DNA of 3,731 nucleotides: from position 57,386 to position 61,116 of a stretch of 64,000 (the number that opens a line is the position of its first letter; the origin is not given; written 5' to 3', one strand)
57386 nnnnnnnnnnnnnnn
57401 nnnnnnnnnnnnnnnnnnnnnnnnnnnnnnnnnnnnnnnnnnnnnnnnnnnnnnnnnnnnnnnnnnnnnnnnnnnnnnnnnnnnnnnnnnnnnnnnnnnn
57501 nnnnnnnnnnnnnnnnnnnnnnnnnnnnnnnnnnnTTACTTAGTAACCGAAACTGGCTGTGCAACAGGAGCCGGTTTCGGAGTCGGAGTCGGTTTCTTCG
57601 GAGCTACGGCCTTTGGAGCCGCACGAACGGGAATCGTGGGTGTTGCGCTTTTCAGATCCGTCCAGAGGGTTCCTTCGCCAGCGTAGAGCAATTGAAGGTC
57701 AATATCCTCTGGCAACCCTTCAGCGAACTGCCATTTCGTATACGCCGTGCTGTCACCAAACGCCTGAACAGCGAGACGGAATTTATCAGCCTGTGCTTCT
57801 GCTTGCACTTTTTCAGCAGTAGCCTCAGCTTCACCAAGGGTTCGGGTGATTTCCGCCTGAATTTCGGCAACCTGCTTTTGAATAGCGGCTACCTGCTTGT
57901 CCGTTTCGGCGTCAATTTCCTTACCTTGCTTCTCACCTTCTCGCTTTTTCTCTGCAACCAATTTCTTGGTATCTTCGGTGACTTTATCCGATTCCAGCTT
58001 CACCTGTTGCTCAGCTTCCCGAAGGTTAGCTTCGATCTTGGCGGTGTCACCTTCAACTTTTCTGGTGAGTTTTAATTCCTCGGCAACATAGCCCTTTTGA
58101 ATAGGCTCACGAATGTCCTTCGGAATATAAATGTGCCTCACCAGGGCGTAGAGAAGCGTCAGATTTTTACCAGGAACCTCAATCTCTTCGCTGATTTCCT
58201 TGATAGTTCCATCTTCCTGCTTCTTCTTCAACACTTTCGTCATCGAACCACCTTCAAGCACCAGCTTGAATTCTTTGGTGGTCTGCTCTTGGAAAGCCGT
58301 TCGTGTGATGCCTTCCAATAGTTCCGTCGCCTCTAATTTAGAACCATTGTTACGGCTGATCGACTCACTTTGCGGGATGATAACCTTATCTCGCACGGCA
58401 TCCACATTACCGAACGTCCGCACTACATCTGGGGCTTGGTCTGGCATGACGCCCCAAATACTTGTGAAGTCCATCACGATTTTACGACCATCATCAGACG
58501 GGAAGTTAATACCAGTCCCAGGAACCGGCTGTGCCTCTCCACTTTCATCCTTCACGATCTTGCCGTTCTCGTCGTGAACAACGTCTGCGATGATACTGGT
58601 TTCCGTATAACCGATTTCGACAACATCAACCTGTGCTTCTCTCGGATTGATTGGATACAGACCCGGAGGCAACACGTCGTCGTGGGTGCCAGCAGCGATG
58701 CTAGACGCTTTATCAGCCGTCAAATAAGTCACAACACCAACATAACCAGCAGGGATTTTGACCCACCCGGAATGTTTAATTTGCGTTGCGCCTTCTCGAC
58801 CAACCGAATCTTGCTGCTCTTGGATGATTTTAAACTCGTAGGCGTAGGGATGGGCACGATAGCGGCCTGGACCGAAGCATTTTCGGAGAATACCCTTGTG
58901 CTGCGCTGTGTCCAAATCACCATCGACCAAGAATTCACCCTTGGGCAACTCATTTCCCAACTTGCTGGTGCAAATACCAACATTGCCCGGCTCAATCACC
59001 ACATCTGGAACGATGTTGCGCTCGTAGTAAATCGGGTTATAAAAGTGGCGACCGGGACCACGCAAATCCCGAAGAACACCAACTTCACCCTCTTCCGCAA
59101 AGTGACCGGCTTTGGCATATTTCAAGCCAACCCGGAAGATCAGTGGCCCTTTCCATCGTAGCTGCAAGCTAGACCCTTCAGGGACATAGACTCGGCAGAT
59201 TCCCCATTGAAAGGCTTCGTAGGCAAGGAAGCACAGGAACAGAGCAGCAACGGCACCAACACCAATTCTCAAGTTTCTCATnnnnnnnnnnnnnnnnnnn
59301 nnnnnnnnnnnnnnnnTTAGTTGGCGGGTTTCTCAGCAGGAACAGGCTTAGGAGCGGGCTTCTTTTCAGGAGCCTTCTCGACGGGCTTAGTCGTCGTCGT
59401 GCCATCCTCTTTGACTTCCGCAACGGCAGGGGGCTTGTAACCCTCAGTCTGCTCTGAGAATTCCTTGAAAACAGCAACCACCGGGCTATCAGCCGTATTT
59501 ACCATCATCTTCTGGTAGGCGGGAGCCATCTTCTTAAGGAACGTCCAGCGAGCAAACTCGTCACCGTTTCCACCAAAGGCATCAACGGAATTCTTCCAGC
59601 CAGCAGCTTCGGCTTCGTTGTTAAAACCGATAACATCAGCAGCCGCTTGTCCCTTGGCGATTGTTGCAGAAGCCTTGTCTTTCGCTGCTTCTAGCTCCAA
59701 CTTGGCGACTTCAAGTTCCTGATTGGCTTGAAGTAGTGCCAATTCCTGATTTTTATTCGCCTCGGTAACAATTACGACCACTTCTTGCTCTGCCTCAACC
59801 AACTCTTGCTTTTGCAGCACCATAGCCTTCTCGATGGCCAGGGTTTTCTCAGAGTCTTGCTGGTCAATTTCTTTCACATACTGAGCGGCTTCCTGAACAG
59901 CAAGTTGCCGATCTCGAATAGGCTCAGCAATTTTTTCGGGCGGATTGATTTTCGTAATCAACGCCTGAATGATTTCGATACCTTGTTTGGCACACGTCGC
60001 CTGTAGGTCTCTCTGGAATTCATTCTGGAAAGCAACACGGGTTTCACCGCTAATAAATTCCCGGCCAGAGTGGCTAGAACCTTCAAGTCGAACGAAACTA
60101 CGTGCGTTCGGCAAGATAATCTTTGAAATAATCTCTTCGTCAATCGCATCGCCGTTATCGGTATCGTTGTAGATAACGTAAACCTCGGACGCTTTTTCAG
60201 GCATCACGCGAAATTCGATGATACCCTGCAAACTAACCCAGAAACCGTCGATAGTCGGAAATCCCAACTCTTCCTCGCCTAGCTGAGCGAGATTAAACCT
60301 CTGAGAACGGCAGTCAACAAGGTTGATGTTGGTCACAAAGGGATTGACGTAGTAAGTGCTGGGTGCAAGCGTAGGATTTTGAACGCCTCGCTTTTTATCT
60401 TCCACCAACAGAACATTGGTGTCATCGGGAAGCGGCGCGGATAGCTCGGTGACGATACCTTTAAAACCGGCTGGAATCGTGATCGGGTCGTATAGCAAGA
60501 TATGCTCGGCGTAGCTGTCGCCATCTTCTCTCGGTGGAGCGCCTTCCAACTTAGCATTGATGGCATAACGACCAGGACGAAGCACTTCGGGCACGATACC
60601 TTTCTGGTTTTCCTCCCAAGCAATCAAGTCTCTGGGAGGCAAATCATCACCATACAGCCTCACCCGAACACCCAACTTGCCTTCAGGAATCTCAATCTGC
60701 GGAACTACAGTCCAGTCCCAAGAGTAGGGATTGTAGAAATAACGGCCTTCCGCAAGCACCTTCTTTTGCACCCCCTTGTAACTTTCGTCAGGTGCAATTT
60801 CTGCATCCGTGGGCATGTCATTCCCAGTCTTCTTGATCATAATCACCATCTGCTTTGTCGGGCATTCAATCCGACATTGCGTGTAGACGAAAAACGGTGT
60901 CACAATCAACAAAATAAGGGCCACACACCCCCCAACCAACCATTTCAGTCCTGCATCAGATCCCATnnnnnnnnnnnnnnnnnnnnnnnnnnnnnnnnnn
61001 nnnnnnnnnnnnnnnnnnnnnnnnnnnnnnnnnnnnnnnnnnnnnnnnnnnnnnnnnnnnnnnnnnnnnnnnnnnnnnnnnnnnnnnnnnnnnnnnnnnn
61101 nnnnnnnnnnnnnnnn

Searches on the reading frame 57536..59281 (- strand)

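Call 12: search_protein_families(library=pfam, proteins=[window:57536-59281:-], max_evalue=0.001)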
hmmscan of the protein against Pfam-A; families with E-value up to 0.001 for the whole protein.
window:57536-59281:- (581 aa): 1 family
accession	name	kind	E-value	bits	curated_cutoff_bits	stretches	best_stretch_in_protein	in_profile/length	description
PF01145.31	Band_7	-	8.9e-15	55.6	23.6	1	175-418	2-167/176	SPFH domain / Band 7 family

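Call 13: search_protein_families(library=phrogs, proteins=[window:57536-59281:-], max_evalue=0.001)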
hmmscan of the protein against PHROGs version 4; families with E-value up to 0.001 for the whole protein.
window:57536-59281:- (581 aa): 1 family
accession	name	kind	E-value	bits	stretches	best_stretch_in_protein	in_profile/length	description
phrog_200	-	other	8.3e-10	39.3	1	173-463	101-311/379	lipoprotein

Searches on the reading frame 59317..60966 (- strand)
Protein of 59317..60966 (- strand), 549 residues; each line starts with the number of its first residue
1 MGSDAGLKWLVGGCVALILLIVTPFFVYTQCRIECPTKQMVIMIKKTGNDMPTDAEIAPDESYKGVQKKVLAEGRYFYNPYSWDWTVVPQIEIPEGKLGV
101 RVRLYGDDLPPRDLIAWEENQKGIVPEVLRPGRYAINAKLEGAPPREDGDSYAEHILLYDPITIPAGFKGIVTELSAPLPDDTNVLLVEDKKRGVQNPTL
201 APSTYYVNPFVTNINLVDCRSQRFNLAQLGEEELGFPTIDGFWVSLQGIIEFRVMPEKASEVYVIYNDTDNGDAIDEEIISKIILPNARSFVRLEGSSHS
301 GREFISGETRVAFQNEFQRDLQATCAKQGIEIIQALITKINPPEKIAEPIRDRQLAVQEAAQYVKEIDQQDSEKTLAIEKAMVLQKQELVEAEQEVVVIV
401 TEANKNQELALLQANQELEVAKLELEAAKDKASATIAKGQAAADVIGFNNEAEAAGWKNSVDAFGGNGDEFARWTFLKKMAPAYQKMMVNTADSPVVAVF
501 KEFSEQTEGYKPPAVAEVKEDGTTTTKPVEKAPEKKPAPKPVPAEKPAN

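Call 12: search_protein_families(library=pfam, proteins=[window:59317-60966:-], max_evalue=0.001)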
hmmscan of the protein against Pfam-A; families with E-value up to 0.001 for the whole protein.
window:59317-60966:- (549 aa): 1 family
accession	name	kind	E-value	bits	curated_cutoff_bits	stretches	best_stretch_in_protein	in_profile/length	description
PF01145.31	Band_7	-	1.5e-28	100.5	23.6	1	191-366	16-168/176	SPFH domain / Band 7 family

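Call 13: search_protein_families(library=phrogs, proteins=[window:59317-60966:-], max_evalue=0.001)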
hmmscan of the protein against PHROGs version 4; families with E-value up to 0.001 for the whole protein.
window:59317-60966:- (549 aa): 2 families
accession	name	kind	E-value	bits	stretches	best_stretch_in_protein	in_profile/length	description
phrog_200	-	other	3.1e-20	73.6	1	194-385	121-297/379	lipoprotein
phrog_11908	-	unknown function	0.00087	19.2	0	324-452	227-362/430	-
